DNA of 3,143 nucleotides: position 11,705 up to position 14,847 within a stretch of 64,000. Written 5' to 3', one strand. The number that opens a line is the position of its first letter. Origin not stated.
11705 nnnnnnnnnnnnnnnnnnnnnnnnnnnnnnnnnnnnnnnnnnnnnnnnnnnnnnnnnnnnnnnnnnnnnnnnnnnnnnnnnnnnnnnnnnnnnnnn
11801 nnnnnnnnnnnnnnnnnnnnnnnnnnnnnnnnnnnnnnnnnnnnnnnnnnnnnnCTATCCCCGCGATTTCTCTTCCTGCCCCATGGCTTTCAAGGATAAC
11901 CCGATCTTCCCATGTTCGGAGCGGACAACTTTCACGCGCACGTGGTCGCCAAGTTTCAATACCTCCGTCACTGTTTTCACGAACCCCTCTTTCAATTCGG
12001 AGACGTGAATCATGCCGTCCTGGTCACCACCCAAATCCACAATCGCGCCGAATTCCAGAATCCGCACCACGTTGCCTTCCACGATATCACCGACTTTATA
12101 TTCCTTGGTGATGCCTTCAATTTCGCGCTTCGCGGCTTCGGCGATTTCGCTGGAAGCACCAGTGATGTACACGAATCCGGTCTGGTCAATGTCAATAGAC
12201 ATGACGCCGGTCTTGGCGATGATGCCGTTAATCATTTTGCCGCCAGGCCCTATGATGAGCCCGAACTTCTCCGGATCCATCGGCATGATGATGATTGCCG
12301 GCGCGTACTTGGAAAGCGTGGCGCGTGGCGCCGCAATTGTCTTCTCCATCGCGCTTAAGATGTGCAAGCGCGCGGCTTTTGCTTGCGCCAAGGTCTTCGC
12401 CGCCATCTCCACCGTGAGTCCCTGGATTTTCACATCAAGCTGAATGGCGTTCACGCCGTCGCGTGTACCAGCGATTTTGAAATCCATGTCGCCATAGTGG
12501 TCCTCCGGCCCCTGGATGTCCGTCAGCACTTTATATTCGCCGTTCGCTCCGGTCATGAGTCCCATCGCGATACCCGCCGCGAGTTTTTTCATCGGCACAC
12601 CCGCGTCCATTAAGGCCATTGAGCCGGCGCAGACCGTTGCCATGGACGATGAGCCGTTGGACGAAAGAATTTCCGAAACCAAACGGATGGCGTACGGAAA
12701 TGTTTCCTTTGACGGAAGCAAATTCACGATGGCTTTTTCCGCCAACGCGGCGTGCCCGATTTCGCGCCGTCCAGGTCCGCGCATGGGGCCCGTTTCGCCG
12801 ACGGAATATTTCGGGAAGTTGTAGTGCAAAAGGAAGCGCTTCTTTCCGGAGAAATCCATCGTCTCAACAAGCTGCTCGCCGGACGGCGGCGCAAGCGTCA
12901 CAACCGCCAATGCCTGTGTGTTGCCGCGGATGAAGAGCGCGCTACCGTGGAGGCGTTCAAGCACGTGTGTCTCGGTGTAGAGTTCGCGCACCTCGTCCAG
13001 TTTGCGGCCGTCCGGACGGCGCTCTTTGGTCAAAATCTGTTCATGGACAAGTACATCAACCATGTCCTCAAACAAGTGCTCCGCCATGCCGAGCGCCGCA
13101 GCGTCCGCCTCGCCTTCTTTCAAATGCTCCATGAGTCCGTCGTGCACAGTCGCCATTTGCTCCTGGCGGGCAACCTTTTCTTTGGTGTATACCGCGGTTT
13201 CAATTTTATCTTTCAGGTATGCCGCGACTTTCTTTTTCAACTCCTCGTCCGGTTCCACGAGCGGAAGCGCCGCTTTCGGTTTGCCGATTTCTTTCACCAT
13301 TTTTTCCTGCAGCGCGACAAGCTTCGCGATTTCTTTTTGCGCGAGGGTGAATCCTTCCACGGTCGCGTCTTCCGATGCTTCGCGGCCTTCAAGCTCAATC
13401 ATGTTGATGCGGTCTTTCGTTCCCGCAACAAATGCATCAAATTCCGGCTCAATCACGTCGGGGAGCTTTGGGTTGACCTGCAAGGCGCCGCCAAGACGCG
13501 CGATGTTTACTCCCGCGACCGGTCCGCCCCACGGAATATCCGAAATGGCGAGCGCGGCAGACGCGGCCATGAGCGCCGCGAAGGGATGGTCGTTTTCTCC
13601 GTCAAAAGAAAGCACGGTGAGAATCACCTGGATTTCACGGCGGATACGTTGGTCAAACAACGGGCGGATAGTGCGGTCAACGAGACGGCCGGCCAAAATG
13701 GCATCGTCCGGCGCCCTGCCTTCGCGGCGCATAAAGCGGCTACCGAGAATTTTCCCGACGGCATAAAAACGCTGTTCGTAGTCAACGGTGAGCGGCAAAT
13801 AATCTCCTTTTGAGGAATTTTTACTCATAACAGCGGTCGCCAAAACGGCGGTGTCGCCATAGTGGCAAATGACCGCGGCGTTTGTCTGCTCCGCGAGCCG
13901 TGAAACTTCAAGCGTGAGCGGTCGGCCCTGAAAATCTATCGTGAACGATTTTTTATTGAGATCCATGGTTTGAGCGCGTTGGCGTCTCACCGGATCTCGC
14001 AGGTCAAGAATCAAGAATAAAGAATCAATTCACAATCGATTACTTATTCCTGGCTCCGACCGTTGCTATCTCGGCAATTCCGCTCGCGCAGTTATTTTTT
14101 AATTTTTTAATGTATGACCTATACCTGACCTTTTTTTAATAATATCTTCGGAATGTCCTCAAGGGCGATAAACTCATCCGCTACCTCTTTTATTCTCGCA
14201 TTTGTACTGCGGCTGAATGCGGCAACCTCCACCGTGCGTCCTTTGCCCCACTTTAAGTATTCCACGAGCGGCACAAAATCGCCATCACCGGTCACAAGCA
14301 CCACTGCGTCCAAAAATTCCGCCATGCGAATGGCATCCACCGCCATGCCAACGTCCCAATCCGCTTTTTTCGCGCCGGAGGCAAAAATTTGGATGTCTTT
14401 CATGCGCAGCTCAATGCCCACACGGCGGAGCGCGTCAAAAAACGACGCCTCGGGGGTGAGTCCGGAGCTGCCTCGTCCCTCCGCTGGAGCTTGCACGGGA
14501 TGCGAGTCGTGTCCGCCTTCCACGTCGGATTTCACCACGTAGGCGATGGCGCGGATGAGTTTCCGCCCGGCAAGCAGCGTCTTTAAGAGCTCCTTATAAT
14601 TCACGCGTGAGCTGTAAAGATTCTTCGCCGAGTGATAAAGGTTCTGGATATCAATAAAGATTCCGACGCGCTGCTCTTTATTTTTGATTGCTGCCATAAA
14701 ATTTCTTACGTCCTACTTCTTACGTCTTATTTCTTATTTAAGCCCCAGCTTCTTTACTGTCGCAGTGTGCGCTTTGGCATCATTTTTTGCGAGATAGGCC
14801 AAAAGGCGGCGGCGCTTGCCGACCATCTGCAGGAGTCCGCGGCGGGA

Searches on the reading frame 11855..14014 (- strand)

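Call 59: search_protein_families(library=pfam, max_evalue=0.1, proteins=[window:11855-14014:-])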
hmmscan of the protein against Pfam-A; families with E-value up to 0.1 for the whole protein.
window:11855-14014:- (719 aa): 7 families
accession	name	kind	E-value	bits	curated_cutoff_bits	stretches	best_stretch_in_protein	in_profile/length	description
PF01138.27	RNase_PH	-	6.2e-50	169.4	25.5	2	341-474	1-130/130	3' exoribonuclease family, domain 1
PF00575.29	S1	-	8.7e-14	52.1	22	1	639-702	2-65/74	S1 RNA binding domain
PF03726.19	PNPase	-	5.4e-11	43.2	24.6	1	258-338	1-81/81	Polyribonucleotide nucleotidyltransferase, RNA binding domain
PF00013.35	KH_1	-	4.3e-09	36.4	21.5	1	576-633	3-65/66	KH domain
PF03725.20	RNase_PH_C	-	9.6e-06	25.9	20.8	0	480-547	4-66/67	3' exoribonuclease family, domain 2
PF23459.1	S1_RRP5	-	0.0058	17.6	27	1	641-708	3-70/72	RRP5 S1 domain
PF24685.1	OB_RRP5_4th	-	0.045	14.2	31.5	0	639-699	6-71/92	RRP5 OB-fold domain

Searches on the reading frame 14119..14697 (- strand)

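Call 59: search_protein_families(library=pfam, max_evalue=0.1, proteins=[window:14119-14697:-])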
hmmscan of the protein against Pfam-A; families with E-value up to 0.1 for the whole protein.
window:14119-14697:- (192 aa): 1 family
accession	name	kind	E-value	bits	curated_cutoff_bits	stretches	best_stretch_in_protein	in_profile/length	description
PF01936.24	NYN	-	8.9e-31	107.8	24.2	1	10-180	1-145/145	NYN domain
